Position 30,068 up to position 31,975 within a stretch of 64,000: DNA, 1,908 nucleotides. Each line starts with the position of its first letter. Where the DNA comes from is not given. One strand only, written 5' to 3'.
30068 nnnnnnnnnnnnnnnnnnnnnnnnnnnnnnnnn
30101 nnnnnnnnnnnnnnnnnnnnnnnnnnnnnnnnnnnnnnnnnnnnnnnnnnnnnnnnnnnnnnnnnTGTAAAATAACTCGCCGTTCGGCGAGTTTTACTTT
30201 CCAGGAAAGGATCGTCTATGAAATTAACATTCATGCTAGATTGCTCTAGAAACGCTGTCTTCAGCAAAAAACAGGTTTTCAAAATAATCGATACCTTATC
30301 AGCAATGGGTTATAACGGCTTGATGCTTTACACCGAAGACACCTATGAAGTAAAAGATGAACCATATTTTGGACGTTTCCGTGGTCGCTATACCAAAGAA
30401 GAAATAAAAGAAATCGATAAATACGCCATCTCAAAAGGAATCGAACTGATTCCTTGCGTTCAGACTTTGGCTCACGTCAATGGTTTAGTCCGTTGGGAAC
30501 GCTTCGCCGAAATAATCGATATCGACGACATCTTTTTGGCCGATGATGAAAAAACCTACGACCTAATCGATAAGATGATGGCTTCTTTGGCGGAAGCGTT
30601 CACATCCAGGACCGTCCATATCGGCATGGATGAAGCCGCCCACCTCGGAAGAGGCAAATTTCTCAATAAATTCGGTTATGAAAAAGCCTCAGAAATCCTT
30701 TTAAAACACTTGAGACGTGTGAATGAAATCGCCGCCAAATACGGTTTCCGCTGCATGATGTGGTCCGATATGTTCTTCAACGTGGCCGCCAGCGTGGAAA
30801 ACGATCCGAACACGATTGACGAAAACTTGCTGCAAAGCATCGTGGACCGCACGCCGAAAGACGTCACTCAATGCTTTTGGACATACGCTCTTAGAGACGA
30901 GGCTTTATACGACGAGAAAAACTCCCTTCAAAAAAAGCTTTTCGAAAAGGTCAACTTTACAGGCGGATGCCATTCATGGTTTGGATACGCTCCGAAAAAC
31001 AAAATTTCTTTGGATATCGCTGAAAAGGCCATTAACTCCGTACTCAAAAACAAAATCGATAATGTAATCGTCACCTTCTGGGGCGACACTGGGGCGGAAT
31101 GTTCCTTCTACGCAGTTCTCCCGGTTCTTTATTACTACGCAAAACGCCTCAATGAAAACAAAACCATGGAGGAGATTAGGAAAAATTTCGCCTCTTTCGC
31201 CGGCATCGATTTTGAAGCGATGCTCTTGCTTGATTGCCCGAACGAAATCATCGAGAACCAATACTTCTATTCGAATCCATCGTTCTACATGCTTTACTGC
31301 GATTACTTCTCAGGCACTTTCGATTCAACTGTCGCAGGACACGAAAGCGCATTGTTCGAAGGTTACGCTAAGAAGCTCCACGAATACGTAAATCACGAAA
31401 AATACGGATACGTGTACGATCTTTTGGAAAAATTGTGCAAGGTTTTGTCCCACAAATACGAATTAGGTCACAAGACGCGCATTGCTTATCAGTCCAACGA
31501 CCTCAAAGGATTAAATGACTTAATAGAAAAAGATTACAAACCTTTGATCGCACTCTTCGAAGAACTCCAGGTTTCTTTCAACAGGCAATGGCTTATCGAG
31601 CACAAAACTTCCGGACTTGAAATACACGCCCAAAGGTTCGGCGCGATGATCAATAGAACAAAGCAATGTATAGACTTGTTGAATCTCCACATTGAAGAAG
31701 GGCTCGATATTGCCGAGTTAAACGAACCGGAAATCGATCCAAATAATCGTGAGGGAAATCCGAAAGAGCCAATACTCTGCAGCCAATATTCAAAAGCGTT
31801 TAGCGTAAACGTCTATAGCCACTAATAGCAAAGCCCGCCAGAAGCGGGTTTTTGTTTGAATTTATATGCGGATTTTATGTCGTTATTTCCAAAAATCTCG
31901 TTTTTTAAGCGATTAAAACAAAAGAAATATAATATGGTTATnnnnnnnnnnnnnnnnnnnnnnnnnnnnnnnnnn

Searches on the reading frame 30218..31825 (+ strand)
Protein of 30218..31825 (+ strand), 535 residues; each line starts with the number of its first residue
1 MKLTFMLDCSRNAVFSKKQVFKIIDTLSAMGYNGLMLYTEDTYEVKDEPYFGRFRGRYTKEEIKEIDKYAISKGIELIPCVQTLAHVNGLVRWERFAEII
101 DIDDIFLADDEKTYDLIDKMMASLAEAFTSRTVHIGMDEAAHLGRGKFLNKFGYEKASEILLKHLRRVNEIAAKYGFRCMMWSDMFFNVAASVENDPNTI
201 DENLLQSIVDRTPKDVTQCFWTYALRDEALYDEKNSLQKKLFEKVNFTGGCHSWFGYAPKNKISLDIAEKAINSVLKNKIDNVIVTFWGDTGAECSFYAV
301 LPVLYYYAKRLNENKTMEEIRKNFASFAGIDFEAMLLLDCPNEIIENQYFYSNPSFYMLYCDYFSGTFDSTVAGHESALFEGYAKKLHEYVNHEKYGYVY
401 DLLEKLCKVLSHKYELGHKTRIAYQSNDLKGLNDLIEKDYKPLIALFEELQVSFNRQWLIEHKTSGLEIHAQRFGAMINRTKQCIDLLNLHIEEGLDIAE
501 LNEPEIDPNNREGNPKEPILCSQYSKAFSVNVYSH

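Call 8: search_protein_families(library=pfam, proteins=[window:30218-31825:+], max_evalue=0.001)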
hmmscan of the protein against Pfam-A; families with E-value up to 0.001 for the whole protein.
window:30218-31825:+ (535 aa): 2 families
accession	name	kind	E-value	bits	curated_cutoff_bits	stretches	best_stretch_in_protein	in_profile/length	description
PF18088.7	Glyco_H_20C_C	-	9e-38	130.5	27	1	332-514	3-188/194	Glycoside Hydrolase 20C C-terminal domain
PF00728.28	Glyco_hydro_20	-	4.1e-16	59.7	22.3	1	5-190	6-227/348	Glycosyl hydrolase family 20, catalytic domain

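Call 18: search_protein_families(library=ncbifam, proteins=[window:30218-31825:+], max_evalue=0.01)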
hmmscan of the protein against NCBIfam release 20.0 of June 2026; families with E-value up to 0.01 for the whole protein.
window:30218-31825:+ (535 aa): 0 families
